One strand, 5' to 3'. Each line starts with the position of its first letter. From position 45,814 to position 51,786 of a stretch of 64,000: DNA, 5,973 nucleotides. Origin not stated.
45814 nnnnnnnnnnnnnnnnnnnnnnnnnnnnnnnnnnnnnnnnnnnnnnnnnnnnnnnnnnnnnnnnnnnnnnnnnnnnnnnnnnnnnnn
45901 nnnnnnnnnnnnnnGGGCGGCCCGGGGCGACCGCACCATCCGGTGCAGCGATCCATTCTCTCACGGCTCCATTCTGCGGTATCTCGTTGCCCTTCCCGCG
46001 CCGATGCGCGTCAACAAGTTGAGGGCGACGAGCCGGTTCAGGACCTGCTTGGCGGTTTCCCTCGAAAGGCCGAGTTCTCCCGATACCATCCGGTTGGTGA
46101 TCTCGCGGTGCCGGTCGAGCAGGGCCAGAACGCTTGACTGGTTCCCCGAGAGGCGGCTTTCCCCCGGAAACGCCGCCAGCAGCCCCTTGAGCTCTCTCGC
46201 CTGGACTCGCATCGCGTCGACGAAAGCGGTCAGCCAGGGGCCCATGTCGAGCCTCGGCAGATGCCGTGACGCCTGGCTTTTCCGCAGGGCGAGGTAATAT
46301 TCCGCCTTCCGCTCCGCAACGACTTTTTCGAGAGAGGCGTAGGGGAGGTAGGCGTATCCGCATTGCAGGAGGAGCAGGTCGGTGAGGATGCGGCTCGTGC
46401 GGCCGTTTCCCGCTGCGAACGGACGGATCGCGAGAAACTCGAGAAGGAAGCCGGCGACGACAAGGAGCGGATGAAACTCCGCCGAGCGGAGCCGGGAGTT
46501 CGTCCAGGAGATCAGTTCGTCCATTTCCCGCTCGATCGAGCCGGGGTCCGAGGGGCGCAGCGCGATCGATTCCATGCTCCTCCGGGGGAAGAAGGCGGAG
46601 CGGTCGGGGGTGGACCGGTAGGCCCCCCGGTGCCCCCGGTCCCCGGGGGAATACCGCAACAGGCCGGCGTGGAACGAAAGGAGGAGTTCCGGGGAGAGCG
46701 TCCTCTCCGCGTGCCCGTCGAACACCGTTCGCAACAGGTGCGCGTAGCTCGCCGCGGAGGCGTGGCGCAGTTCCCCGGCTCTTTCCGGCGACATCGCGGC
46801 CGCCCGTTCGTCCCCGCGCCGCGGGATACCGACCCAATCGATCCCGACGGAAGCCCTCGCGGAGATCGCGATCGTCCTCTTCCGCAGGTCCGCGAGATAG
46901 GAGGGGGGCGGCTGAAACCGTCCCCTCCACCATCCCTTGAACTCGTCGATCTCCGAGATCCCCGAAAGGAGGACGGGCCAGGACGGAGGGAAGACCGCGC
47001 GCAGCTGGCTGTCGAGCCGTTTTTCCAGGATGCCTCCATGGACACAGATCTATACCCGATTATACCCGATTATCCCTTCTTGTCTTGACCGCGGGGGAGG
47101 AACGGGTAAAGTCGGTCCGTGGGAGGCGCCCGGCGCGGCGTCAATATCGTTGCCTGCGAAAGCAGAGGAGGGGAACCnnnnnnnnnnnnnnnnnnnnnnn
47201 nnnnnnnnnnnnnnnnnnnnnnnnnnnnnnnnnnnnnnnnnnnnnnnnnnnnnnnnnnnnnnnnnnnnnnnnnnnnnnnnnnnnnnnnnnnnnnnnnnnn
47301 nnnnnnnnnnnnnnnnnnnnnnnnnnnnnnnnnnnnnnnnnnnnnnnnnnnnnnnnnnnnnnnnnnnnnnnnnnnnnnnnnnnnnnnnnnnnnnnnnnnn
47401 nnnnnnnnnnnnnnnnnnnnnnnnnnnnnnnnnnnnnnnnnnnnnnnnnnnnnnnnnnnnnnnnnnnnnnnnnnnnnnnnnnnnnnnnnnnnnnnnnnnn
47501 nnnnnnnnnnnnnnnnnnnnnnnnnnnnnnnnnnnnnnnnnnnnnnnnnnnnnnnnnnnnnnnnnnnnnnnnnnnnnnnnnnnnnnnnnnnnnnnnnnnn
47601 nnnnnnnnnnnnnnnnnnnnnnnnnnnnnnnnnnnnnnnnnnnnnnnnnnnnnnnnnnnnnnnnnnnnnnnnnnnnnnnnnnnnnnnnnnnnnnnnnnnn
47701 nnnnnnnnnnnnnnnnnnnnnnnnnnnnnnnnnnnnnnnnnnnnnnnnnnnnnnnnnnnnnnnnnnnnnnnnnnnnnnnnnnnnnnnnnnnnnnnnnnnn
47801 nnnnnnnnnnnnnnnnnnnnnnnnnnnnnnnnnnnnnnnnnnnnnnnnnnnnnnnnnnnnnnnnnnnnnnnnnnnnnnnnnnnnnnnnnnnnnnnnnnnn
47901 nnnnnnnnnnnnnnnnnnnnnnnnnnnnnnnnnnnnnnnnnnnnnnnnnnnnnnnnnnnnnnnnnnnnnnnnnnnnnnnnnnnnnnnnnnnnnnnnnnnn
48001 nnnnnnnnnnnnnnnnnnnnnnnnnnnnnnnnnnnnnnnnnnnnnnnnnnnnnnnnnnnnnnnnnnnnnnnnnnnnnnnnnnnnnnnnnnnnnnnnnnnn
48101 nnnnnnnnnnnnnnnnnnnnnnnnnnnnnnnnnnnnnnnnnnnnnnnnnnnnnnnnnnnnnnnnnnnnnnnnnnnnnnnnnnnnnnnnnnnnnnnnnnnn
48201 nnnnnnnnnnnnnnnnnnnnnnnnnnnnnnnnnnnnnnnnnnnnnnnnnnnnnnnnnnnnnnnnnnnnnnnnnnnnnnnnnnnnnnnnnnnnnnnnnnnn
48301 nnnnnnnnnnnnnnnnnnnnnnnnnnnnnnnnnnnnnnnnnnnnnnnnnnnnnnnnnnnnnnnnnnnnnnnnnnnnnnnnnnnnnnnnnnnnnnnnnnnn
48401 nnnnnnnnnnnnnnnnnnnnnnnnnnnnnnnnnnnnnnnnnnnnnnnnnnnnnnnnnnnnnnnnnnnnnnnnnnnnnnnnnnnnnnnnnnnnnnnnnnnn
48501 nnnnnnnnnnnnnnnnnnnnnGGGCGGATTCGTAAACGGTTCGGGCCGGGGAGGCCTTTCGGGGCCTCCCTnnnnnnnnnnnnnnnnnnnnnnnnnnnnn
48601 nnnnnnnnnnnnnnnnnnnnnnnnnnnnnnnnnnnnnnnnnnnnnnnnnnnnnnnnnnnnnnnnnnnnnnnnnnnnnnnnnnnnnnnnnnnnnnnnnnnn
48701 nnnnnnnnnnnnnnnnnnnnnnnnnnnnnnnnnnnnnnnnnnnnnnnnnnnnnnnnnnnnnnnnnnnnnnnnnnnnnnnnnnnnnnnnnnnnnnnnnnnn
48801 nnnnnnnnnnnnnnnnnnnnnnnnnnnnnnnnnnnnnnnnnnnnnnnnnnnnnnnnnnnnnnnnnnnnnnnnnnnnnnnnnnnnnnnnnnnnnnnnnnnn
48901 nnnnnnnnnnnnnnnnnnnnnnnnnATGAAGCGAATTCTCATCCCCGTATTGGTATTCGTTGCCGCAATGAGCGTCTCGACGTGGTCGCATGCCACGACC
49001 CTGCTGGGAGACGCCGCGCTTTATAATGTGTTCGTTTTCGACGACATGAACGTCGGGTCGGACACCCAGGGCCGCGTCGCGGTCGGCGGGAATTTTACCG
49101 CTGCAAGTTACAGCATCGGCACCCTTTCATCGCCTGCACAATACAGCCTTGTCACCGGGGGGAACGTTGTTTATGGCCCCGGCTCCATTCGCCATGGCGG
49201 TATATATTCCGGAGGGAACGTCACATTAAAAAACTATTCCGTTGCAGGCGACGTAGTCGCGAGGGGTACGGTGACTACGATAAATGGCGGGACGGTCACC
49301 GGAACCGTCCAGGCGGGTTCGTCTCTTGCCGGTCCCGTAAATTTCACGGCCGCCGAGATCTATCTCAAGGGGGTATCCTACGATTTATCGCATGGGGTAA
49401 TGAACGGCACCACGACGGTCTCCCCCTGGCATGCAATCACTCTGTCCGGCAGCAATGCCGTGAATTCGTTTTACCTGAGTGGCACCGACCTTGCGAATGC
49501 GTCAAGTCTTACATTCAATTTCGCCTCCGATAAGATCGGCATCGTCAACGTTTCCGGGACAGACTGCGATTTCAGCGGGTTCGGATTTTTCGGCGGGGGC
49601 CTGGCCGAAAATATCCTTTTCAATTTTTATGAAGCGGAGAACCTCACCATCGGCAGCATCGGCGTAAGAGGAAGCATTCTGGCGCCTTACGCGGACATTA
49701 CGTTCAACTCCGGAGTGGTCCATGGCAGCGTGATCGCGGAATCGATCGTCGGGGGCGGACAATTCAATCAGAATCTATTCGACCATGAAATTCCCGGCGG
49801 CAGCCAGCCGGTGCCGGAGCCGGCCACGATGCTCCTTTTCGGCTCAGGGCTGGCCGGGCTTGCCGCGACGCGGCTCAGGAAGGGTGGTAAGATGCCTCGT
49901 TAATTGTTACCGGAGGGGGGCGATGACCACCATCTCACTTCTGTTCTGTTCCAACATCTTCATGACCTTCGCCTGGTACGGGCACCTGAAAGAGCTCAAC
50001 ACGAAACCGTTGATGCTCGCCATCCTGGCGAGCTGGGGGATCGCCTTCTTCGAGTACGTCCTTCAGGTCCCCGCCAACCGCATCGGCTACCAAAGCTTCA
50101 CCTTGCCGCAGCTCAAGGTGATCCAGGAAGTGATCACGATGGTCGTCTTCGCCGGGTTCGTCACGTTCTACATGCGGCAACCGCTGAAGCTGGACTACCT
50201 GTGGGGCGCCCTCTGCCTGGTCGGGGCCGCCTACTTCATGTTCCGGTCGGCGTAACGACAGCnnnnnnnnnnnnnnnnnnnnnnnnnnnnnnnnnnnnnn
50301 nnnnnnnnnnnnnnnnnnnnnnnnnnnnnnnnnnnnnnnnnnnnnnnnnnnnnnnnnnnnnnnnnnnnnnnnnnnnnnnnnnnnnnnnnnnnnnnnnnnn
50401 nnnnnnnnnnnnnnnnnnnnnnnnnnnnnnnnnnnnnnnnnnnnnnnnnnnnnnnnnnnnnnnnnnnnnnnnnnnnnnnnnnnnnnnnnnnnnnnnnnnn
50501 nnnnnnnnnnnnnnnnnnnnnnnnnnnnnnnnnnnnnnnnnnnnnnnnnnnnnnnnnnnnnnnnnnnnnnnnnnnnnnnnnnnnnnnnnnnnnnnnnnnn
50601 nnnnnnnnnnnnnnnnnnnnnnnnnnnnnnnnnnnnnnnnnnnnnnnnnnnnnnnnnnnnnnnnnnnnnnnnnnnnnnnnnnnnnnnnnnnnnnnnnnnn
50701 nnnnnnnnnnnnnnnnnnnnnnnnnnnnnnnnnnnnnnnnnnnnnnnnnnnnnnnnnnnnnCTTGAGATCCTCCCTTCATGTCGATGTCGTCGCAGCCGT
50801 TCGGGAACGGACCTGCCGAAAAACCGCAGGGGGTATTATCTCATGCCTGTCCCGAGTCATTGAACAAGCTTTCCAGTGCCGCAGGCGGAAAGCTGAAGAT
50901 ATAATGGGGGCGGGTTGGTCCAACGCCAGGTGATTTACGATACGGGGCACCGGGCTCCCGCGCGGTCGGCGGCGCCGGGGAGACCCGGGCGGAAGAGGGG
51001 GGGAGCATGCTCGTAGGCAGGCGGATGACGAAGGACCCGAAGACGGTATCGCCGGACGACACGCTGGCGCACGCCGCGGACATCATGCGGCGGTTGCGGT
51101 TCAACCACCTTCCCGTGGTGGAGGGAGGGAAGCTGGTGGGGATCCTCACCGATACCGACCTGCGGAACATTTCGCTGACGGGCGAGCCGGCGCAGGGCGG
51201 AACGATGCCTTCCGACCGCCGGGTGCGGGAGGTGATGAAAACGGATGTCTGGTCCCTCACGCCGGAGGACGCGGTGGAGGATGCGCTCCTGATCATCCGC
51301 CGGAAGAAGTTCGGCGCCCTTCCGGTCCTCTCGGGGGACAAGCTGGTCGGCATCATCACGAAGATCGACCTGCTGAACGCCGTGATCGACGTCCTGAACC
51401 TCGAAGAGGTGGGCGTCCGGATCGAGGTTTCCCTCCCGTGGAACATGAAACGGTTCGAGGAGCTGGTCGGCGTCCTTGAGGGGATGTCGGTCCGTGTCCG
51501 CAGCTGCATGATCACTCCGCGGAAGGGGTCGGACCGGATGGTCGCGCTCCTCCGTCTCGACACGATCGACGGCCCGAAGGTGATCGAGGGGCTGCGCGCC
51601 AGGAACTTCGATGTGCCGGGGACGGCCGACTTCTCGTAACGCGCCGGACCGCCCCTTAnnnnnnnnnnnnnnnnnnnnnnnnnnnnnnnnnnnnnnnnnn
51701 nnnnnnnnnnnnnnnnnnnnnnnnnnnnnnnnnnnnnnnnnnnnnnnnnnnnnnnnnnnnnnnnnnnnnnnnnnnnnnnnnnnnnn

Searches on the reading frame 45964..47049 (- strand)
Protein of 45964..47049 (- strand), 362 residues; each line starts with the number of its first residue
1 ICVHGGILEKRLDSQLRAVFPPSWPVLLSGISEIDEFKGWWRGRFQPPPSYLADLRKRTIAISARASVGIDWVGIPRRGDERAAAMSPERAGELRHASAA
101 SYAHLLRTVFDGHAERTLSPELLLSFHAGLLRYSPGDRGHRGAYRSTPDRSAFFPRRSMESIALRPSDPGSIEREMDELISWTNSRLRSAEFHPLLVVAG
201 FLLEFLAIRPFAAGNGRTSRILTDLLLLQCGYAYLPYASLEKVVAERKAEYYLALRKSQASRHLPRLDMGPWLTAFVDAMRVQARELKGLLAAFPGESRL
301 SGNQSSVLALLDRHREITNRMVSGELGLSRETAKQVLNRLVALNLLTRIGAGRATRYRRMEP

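Call 34: search_protein_families(library=pfam, proteins=[window:45964-47049:-], max_evalue=0.00001)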
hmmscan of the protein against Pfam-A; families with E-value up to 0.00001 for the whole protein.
window:45964-47049:- (362 aa): 2 families
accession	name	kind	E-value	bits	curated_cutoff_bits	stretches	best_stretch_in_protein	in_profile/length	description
PF02661.23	Fic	-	2e-12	48.2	24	1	118-227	2-93/93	Fic/DOC family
PF22168.2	DIP2311-like_C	-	6.8e-06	26.7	27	0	327-358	30-61/63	Transcriptional regulator DIP2311-like, C-terminal domain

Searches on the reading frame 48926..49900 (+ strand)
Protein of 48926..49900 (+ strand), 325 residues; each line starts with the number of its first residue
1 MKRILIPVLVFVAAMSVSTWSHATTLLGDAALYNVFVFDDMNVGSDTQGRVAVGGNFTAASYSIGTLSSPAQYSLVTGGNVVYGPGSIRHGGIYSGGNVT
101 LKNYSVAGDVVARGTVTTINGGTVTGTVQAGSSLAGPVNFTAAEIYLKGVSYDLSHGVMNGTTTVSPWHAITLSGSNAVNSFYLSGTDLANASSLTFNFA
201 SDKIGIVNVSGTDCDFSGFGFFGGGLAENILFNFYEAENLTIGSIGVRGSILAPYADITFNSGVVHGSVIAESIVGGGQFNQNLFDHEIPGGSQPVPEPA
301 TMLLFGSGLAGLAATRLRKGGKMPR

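Call 34: search_protein_families(library=pfam, proteins=[window:48926-49900:+], max_evalue=0.00001)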
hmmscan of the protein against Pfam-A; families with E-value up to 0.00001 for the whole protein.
window:48926-49900:+ (325 aa): 2 families
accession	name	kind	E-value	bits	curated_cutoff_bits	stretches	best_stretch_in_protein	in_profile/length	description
PF20597.4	pAdhesive_15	-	2e-47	162.7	23.8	1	27-281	2-253/254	Putative Ice-binding-like adhesive domain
PF07589.16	PEP-CTERM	-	3.6e-07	30.4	20.7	1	295-319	1-24/24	PEP-CTERM motif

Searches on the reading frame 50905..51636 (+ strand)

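Call 34: search_protein_families(library=pfam, proteins=[window:50905-51636:+], max_evalue=0.00001)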
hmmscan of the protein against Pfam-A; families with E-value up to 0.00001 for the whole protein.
window:50905-51636:+ (244 aa): 1 family
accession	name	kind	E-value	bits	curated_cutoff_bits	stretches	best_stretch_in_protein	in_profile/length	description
PF00571.33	CBS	-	7.1e-32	109.9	24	2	41-88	5-53/57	CBS domain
